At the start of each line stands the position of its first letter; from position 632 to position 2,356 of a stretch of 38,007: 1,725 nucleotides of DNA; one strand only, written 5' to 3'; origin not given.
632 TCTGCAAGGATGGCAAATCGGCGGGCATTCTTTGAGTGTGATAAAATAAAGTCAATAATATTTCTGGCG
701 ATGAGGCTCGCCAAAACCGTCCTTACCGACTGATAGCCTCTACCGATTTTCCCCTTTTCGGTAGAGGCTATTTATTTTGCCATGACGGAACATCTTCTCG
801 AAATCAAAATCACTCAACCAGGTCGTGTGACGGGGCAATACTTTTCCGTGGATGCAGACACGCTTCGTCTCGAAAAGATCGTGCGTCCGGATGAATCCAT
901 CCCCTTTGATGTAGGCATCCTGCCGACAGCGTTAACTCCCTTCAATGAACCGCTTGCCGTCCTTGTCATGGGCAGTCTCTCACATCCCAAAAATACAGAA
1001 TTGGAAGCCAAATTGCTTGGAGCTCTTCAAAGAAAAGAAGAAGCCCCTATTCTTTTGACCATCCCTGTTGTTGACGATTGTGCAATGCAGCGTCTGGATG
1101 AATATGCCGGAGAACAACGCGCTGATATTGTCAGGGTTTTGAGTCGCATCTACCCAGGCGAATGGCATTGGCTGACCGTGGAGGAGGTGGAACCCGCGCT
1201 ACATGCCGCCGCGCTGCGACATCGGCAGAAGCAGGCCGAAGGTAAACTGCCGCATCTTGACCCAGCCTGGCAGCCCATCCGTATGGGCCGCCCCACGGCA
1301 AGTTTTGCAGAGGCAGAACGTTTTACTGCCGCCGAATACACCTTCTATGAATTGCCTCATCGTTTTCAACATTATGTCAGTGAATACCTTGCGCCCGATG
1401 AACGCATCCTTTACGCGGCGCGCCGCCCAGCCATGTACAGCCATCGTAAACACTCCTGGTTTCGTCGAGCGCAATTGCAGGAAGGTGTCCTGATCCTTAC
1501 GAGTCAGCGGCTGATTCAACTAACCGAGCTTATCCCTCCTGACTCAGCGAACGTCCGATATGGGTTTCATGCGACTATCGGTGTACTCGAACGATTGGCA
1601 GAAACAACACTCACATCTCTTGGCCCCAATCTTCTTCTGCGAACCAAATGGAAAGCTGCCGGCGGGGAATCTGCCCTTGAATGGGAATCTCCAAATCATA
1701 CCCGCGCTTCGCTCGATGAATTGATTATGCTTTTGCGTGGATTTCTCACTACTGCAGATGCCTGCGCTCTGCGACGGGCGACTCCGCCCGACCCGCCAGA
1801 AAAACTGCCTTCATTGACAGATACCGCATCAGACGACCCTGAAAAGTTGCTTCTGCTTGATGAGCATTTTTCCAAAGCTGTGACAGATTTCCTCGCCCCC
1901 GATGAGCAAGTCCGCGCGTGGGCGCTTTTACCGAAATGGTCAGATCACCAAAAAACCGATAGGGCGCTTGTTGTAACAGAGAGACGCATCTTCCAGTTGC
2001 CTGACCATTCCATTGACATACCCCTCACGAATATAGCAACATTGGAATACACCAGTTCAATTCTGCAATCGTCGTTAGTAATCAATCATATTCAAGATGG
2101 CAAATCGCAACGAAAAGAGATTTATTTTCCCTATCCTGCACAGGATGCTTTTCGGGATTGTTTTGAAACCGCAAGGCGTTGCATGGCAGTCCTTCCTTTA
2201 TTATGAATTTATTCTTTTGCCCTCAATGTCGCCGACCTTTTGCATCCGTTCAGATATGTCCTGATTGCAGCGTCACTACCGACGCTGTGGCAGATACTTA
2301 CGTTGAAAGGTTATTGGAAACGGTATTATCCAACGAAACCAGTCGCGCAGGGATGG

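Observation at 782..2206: Pyrophosphatase-like pseudoenzyme domain fused to two PH-like modules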

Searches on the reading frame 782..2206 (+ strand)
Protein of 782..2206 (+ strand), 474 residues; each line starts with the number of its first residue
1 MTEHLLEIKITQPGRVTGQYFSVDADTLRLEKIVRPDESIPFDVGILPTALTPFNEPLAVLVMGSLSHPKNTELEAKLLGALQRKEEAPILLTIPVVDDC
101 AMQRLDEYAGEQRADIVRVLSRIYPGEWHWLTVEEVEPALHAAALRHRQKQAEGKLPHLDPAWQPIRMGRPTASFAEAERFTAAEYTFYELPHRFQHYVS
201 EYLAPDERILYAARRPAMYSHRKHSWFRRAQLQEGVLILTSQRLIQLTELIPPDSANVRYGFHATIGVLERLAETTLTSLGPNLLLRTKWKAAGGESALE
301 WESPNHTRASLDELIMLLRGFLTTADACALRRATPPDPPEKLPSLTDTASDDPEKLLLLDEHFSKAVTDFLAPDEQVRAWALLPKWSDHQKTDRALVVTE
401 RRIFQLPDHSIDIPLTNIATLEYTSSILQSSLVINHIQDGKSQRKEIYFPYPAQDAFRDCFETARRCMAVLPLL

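Call 3: search_protein_families(library=pfam, proteins=[window:782-2206:+], max_evalue=0.1)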
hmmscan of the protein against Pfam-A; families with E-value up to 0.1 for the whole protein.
window:782-2206:+ (474 aa): 3 families
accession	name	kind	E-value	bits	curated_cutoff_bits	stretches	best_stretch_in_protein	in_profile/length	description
PF00719.24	Pyrophosphatase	-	0.00062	20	23.5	1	24-87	18-81/153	Inorganic pyrophosphatase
PF11605.14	Vps36_ESCRT-II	-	0.0035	17.9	24.1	0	202-246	9-49/92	Vacuolar protein sorting protein 36 Vps36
PF14470.12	bPH_3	-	0.0078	17.1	23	0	390-439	19-73/95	Bacterial PH domain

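Call 6: find_homologous_proteins(query=window:782-2203:+, max_evalue=0.001)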
Query window:782-2203:+ (474 aa): 122 proteins with E <= 0.001 among 8000 candidates; the best 120 are listed.
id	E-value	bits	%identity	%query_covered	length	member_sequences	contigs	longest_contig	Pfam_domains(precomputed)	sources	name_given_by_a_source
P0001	0.0e+0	1073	100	100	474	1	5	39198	-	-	-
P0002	3.3e-257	872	80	100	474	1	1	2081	-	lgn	-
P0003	3.7e-250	849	78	100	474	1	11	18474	-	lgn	-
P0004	6.1e-245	831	77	100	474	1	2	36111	-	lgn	-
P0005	6.6e-244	828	77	100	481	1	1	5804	-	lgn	-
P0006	4.7e-239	812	75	100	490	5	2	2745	-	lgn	-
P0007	3.8e-234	796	74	100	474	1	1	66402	PF00719.25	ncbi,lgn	-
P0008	6.6e-231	785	74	100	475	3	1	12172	PF14470.13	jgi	jgi:hypothetical protein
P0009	1.0e-215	735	68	100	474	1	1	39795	-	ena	-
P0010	2.7e-215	734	69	100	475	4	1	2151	-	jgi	-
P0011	4.5e-213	726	67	100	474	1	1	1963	-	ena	-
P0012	1.3e-208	712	67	100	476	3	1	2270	-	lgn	-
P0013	8.4e-206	702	66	100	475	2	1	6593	-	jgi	-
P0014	6.7e-204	696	64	100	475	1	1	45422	-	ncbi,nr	ncbi:MAG: hypothetical protein JW963_19735 [Anaerolineales bacterium]|nr:hypothetical protein [Anaer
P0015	2.7e-203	694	67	100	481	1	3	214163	-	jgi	jgi:hypothetical protein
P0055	3.1e-182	625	59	100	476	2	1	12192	PF14470.13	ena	-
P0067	9.9e-158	544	54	99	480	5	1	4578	PF00719.25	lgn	-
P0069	1.4e-156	540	55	99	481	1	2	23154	PF00719.25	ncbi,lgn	-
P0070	4.5e-155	535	53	100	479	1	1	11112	PF00719.25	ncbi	ncbi:MAG: inorganic diphosphatase [Chloroflexota bacterium]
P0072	8.1e-153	528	59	84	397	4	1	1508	PF14470.13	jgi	-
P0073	1.1e-151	524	54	99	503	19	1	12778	PF14470.13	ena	-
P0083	6.2e-130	452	47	100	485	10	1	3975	PF00719.25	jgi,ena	-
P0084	7.3e-129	449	45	98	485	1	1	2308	PF00719.25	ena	-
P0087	9.8e-125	435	44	100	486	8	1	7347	PF00719.25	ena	-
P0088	1.9e-120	421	45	100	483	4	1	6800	PF00719.25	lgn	-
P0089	2.1e-120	421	45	100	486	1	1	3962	PF00719.25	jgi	jgi:inorganic pyrophosphatase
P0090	3.8e-118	413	44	100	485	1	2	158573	PF00719.25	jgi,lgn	jgi:inorganic pyrophosphatase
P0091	1.2e-117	412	45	98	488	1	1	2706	PF00719.25,PF14470.13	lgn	-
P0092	2.2e-117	411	45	100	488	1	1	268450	PF00719.25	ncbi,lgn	-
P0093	1.1e-116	409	43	100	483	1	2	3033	PF00719.25,PF14470.13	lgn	-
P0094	1.7e-116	408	42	100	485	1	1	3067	PF00719.25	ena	-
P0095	1.0e-115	405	43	100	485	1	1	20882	PF00719.25,PF14470.13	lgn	-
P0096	2.5e-112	394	43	99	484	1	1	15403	PF00719.25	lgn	-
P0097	5.8e-112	393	43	100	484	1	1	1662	PF00719.25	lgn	-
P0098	5.2e-111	390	43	100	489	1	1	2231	PF00719.25,PF14470.13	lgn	-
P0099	3.9e-110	387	41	100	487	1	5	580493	PF00719.25,PF14470.13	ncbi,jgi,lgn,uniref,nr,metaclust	ncbi:inorganic diphosphatase [Leptolinea tardivitalis]|uniref:inorganic diphosphatase n=1 Tax=Leptol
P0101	1.3e-104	369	40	100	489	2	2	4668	PF00719.25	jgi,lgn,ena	-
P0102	8.0e-101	356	39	100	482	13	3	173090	PF00719.25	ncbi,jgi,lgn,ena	-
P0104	2.4e-97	345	47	77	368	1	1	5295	PF00719.25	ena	-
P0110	6.4e-75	271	36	99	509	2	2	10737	PF00719.25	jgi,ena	-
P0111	2.2e-66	243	34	99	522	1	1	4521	PF00719.25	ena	-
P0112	1.1e-61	227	32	99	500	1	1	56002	PF00719.25,PF14470.13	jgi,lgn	jgi:inorganic pyrophosphatase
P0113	6.0e-61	225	34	99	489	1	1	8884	PF00719.25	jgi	jgi:inorganic pyrophosphatase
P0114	2.3e-60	223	32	99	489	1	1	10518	PF00719.25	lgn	-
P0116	9.2e-58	214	32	98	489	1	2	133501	PF00719.25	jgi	jgi:inorganic pyrophosphatase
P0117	4.1e-57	212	33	99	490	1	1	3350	PF00719.25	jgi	jgi:inorganic pyrophosphatase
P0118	4.9e-57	212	31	99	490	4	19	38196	PF00719.25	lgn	-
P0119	7.8e-57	211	32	99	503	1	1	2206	PF00719.25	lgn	-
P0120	8.7e-57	211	32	99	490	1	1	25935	PF00719.25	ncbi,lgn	-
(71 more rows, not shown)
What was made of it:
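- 782..2206 (+): Whole ORF, 474 aa: pseudo-pyrophosphatase plus tandem PH-like protein ('PPL'). 120 homologues, N-termini co-linear (call 6).
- NCBI and JGI name some members 'inorganic diphosphatase/pyrophosphatase' (call 6). The database names probably follow the domain hit, since PF00719 is recorded for most of the named members (call 6).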

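Call 7: search_solved_structures(query=window:782-2203:+, max_evalue=10, show_alignments=3)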
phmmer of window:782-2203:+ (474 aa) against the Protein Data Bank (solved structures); distinct sequences matched with E-value up to 10: 5.
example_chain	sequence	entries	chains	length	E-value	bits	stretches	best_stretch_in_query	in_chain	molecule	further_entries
1qez_A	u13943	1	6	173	0.065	15.2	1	10-88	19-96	PROTEIN (INORGANIC PYROPHOSPHATASE)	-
2prd_A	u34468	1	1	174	0.15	14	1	15-97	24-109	PYROPHOSPHATE PHOSPHOHYDROLASE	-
1ygz_A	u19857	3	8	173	0.18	13.7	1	24-90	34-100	Inorganic pyrophosphatase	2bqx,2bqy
3tr4_A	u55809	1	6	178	0.18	13.7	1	22-102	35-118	Inorganic pyrophosphatase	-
3d53_A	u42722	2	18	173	2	10.3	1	20-91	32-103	Inorganic pyrophosphatase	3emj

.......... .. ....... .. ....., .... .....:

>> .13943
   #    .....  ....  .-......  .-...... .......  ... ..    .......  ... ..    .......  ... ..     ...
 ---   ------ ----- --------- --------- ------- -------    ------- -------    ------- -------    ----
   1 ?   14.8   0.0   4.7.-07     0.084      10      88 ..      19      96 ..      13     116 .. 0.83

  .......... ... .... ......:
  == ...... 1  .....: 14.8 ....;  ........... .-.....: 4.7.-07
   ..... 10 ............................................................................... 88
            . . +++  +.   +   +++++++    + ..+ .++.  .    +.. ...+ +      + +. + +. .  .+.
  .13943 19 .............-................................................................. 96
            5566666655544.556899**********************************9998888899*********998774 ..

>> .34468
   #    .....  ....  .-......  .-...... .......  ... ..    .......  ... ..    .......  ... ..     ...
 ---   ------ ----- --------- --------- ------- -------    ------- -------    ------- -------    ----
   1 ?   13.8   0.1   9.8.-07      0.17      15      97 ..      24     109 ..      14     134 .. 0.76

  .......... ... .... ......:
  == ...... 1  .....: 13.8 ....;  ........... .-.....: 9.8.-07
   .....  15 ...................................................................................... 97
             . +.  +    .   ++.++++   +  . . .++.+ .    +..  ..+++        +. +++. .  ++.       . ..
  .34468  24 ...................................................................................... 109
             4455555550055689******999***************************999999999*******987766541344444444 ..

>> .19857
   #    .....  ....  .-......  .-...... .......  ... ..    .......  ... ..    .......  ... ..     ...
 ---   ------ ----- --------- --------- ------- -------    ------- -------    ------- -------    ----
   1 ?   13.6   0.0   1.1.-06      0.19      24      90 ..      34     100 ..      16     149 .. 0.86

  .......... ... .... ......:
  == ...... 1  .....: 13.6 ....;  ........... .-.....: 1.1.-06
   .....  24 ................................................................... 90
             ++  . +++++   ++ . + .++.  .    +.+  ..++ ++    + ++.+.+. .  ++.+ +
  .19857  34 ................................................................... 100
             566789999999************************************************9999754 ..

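Call 12: search_solved_structures(query=A1, max_evalue=10, show_alignments=2)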
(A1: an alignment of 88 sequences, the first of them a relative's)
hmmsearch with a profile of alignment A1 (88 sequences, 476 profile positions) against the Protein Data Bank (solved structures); distinct sequences matched with E-value up to 10: 37.
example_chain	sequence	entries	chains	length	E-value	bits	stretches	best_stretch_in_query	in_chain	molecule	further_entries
1qez_A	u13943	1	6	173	1.5e-14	56.7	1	8-145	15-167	PROTEIN (INORGANIC PYROPHOSPHATASE)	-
3i98_A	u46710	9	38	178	2e-14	56.3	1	17-150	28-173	Th-IPP | Tt-IPPase | Inorganic pyrophosphatase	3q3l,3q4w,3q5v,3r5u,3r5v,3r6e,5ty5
3q46_A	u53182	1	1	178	2.9e-14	55.7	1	17-150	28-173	Tt-IPPase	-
1ude_A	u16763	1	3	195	8.3e-14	54.2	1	17-150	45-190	Inorganic pyrophosphatase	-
1twl_A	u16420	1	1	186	1.5e-13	53.3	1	16-150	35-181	Inorganic pyrophosphatase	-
1ygz_A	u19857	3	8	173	3.5e-12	48.9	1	16-138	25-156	Inorganic pyrophosphatase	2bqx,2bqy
3tr4_A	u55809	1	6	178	1.4e-11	46.9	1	8-149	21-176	Inorganic pyrophosphatase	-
1wcf_A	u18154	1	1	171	1.4e-11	46.9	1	5-148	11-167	INORGANIC PYROPHOSPHATASE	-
1sxv_A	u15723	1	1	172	1.4e-11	46.8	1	5-148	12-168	Inorganic pyrophosphatase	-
4z70_A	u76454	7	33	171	1.6e-11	46.7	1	6-148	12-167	Inorganic pyrophosphatase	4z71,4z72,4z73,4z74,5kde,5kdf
2uxs_A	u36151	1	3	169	1.9e-11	46.4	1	6-148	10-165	INORGANIC PYROPHOSPHATASE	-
2prd_A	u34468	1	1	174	1.5e-10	43.5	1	10-134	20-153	PYROPHOSPHATE PHOSPHOHYDROLASE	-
6mt1_A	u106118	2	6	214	1.7e-10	43.3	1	19-136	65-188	Soluble inorganic pyrophosphatase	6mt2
5ls0_A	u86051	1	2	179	1.9e-10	43.2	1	17-135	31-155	Soluble inorganic pyrophosphatase 1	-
4lug_A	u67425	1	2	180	1.9e-10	43.2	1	17-135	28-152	Inorganic pyrophosphatase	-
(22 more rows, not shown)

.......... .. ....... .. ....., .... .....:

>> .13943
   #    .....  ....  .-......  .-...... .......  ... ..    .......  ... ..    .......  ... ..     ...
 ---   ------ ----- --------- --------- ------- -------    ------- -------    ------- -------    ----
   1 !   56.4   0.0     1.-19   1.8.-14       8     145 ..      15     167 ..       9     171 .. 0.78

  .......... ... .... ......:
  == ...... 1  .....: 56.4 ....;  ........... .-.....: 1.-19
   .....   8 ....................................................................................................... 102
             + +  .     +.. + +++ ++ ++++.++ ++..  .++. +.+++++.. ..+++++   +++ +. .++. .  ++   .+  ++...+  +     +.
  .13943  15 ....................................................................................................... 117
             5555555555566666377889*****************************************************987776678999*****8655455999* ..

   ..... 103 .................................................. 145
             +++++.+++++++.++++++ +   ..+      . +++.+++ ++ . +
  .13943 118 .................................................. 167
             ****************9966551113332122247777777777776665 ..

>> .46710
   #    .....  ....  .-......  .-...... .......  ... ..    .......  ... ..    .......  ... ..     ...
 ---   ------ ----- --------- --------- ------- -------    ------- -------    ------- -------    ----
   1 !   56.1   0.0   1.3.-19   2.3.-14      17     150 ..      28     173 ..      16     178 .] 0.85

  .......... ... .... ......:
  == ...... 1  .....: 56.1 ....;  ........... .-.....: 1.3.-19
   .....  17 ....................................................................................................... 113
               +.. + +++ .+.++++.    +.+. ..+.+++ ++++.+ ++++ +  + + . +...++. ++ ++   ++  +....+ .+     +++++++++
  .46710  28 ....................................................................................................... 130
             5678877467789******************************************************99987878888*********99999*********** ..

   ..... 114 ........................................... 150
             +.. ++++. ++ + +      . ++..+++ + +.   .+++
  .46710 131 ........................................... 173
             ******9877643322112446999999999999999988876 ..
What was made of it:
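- Checked: The family profile hits 37 PDB family-I PPases, best E=1.5e-14, over nearly the full PPase length (call 12).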

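Call 13: find_related_loci(query=A1, collection=genome_contigs, flank=8000)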
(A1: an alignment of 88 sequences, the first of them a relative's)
Query A1 (474 aa) in genome_contigs; peptide patterns used: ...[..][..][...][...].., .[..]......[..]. (x = any residue, [..] = any of these).
102 stretches matched a pattern; 30 encode a relative of the query (tblastn E <= 1e-3); 30 distinct loci.
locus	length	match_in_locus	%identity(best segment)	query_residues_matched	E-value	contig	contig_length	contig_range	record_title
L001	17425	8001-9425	68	1-474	0e+0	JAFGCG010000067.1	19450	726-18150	MAG: Anaerolineales bacterium isolate Zod_Metabat.109 k87_4589969, whole genome shotgun sequence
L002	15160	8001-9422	64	1-474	0e+0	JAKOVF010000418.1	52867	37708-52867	MAG: Chloroflexota bacterium isolate JPNG_maxbin.044 k201_438384, whole genome shotgun sequence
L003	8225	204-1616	66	3-473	0e+0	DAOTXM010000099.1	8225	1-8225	MAG TPA_asm: Anaerolineales bacterium isolate H21_254 k133_977178, whole genome shotgun sequence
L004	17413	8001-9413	61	1-471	0e+0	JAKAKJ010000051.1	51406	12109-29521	MAG: Chloroflexi bacterium isolate WY4.bin62 NODE_727_length_51406_cov_3.255719, whole genome shotgun sequence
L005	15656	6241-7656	64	3-473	0e+0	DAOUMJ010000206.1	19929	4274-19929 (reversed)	MAG TPA_asm: Anaerolineales bacterium isolate W58_115 k99_919397, whole genome shotgun sequence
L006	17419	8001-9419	58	1-473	0e+0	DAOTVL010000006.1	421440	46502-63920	MAG TPA_asm: Anaerolineales bacterium isolate H11_54 k163_104876, whole genome shotgun sequence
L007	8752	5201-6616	63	3-474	8e-178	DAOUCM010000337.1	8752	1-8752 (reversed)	MAG TPA_asm: Anaerolineales bacterium isolate H81_821 599363, whole genome shotgun sequence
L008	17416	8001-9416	55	3-473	8e-164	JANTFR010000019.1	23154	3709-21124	MAG: Anaerolineales bacterium isolate bin100123 c_000000001808, whole genome shotgun sequence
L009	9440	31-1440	51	3-473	2e-145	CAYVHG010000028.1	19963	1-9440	MAG TPA_asm: uncultured Anaerolineaceae bacterium isolate binchicken_co219_140 genome assembly, contig: k141_129974, who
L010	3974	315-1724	50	3-473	4e-146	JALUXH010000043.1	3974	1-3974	MAG: Anaerolineales bacterium isolate 131-447_metabat1_scaf2bin.027 131-447_scaffold_13549_c1, whole genome shotgun sequ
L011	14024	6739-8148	50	3-473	7e-142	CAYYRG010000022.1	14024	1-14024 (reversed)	MAG TPA_asm: uncultured Anaerolineaceae bacterium isolate SRP163575_co1_363 genome assembly, contig: NODE_9443_length_14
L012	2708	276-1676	50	1-473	2e-137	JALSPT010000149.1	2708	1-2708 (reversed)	MAG: Anaerolineales bacterium isolate 356-284_metabat2_scaf2bin.091 356-284_scaffold_34632_c1, whole genome shotgun sequ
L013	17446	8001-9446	45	1-474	1e-127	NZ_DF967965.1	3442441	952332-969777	Anaerolinea thermolimosa strain IMO-1, whole genome shotgun sequence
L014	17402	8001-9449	43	1-473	1e-125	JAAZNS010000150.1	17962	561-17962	MAG: Chloroflexota bacterium isolate AS27yjCOA_192 59931_AS27, whole genome shotgun sequence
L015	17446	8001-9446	45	1-473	2e-123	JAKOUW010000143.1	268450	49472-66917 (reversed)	MAG: Chloroflexota bacterium isolate JPNG_maxbin.019 k201_146079, whole genome shotgun sequence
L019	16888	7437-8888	42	1-474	2e-111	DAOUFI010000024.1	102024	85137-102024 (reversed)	MAG TPA_asm: Anaerolineaceae bacterium isolate R103_3 k99_286970, whole genome shotgun sequence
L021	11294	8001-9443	39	1-473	1e-105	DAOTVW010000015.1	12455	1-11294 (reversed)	MAG TPA_asm: Anaerolineales bacterium isolate H111_85 k127_895597, whole genome shotgun sequence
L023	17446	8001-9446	41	1-473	2e-117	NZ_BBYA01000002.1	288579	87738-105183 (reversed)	Leptolinea tardivitalis strain YMTK-2, whole genome shotgun sequence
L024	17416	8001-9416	38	6-470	7e-83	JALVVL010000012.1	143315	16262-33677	MAG: Anaerolineales bacterium isolate M10_metabat1_scaf2bin.023 M10_NODE_19_length_143315_cov_11.703132, whole genome sh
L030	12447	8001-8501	27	162-332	6e-7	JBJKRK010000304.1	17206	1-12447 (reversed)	MAG: Candidatus Limnocylindrales bacterium isolate Bin_57 S1Ck127_2555438_flag_1_multi_12.0000_len_17206, whole genome s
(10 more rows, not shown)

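Call 20: predict_structure(alignment_id=A1)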
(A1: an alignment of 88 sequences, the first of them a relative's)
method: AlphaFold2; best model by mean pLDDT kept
length: 474 residues; sequences in the alignment: 88
mean_pLDDT: 84.9   pTM: 0.79
mean pLDDT of the five models: 84.9, 84.0, 82.4, 82.3, 80.5
residues with pLDDT >= 90: 244; 70-90: 167; 50-70: 45; < 50: 18
segments of 3 or more residues with pLDDT < 50: 161-163, 171-180
pLDDT, mean of each block of 10 residues (from residue 1): 82 91 93 86 92 87 91 93 90 90 76 88 82 92 92 70 56 40 66 79 78 87 70 90 90 57 91 94 94 94 90 88 58 76 88 90 94 93 87 94 93 96 90 96 95 92 92 76
secondary structure, 60 per line:
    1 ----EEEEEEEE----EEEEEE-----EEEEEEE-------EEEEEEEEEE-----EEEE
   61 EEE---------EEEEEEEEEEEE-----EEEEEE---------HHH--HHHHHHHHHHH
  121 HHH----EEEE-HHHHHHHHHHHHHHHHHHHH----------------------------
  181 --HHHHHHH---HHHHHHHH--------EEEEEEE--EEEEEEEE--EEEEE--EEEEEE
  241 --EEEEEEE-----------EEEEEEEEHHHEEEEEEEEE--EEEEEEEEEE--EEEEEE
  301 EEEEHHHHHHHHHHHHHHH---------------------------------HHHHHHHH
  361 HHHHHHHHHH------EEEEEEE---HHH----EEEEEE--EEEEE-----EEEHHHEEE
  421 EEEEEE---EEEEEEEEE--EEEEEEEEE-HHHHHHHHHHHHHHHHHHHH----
elements in order: E5-12 E17-22 E28-34 E42-51 E57-63 E73-84 E90-95 H110-123 E128-131 H133-152 H183-189 H193-200 E209-215 E218-225 E228-232 E235-240 E243-249 E261-268 E272-280 E283-292 E295-304 H305-319 H353-370 E377-383 E394-399 E402-406 E412-414 E418-426 E430-438 E441-449 H451-470
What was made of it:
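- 782..2206 (+): AF2 pLDDT 84.9, pTM 0.79 (call 20).
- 1232..1327 (+): Residues 151-182: low-confidence linker carrying the invariant 'DPAW(Q/K)P' motif. The W163 codon is at 1268-1270. pLDDT below 50 at 161-163 and 171-180 (call 20).
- On Family-I inorganic pyrophosphatase (PF00719): AF2 model built without templates or PPase sequences (call 20).
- Closest known: Bacterial PH domains. Different: Module 1 has extra strands (9 strands, call 20).
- Invariant W163 sits in a segment the monomer model cannot place (pLDDT<50, call 20), as expected for an intermolecular contact.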
